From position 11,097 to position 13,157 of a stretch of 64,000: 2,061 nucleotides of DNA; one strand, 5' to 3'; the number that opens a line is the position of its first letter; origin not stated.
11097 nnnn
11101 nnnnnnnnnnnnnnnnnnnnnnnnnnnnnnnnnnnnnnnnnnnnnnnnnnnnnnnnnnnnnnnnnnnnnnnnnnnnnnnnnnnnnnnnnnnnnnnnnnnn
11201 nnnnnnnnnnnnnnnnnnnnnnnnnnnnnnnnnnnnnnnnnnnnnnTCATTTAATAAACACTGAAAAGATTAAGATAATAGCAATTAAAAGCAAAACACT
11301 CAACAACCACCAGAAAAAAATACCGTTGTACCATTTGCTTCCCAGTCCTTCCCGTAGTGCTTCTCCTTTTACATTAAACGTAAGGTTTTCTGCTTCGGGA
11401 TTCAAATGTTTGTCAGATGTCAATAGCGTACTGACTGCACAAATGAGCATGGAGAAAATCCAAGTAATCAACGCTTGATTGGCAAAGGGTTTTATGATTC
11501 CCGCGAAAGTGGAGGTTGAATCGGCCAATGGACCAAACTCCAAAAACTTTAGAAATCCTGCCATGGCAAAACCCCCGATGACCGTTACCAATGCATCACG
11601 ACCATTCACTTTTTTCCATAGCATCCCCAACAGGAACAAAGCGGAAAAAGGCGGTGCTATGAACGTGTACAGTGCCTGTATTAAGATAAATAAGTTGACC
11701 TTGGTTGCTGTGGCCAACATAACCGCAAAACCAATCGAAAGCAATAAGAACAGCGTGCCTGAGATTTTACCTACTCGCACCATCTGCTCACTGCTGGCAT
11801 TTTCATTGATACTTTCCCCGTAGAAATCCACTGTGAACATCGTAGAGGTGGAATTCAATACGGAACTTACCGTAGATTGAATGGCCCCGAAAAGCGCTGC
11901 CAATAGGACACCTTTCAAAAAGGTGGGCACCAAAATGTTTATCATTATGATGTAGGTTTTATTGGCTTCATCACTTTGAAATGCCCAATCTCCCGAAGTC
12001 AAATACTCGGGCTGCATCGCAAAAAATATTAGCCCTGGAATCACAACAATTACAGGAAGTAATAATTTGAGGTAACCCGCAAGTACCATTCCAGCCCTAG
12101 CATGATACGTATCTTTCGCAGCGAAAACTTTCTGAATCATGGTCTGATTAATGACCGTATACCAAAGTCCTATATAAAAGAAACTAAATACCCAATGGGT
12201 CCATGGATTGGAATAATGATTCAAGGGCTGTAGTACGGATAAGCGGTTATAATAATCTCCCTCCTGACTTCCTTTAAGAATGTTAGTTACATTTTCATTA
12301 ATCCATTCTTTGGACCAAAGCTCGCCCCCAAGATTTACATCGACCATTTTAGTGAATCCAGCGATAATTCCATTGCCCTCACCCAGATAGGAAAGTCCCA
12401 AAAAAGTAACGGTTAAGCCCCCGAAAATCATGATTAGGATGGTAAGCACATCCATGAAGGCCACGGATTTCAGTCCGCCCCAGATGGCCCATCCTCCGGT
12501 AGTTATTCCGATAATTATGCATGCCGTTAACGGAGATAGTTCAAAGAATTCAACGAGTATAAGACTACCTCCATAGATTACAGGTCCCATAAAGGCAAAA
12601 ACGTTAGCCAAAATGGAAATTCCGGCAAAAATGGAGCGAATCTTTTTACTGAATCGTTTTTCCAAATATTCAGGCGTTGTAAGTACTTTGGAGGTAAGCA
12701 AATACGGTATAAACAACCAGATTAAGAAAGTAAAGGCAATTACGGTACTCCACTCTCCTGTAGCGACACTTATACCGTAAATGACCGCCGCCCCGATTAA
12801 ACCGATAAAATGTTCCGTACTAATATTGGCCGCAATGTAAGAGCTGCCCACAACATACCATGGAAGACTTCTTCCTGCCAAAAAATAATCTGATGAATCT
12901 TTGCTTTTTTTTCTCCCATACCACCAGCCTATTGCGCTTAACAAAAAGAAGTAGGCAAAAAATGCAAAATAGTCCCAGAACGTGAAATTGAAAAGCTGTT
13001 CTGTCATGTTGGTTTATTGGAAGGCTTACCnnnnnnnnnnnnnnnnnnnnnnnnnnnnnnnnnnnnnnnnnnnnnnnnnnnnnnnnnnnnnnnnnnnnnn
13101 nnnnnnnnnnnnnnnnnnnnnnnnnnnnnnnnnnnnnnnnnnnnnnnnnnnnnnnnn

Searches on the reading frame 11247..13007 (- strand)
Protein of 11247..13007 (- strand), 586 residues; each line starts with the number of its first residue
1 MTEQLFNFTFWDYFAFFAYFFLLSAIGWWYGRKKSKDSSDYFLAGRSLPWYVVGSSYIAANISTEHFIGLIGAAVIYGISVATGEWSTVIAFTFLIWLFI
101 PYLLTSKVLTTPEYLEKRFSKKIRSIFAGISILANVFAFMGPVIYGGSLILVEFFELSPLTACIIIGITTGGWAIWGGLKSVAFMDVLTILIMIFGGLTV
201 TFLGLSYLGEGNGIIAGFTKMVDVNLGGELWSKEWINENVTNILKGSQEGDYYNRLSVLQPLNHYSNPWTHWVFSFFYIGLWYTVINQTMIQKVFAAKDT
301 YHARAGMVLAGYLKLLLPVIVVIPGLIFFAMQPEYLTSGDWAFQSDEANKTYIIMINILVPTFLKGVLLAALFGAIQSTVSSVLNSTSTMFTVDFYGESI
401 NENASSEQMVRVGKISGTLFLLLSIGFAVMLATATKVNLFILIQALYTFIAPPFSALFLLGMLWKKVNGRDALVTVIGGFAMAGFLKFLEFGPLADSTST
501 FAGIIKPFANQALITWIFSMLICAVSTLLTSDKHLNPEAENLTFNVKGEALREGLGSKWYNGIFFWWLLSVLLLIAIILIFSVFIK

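Call 7: search_protein_families(library=pfam, proteins=[window:11247-13007:-], max_evalue=0.001)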
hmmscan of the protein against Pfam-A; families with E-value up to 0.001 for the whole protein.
window:11247-13007:- (586 aa): 1 family
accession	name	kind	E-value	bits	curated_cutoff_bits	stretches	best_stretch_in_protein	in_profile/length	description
PF00474.23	SSF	-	1.2e-60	205.9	22.8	1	41-479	1-406/406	Sodium:solute symporter family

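Call 70: search_protein_families(library=ncbifam, proteins=[window:11247-13007:-], max_evalue=0.001)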
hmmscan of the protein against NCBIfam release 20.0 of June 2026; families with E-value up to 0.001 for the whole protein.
window:11247-13007:- (586 aa): 8 families
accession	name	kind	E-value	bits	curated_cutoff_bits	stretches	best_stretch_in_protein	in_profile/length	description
TIGR00813.1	sss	superfamily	2e-78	264.3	184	1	41-479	1-411/411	sodium/solute symporter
NF007790.0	PRK10484.1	equivalog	7.4e-75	252.7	401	2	267-490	242-455/527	solute:sodium symporter family transporter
TIGR02121.1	Na_Pro_sym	equivalog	1.5e-25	89.9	515.5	1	13-483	4-434/488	sodium/proline symporter PutP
TIGR02119.1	panF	equivalog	5.9e-18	65.1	328.05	2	17-224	8-219/471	sodium/pantothenate symporter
TIGR03648.1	Na_symport_lg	subfamily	1.4e-13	50.2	320.75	2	15-198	4-184/547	VC_2705 family sodium/solute symporter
NF011948.0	PRK15419.1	equivalog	3.3e-13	49.3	955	1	286-494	249-450/502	sodium/proline symporter PutP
NF006903.2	PRK09395.1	subfamily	3.9e-09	35.4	750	1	15-545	39-534/552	cation/acetate symporter ActP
NF009135.0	PRK12488.1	subfamily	8.7e-09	34.5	850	1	290-528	280-516/549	cation/acetate symporter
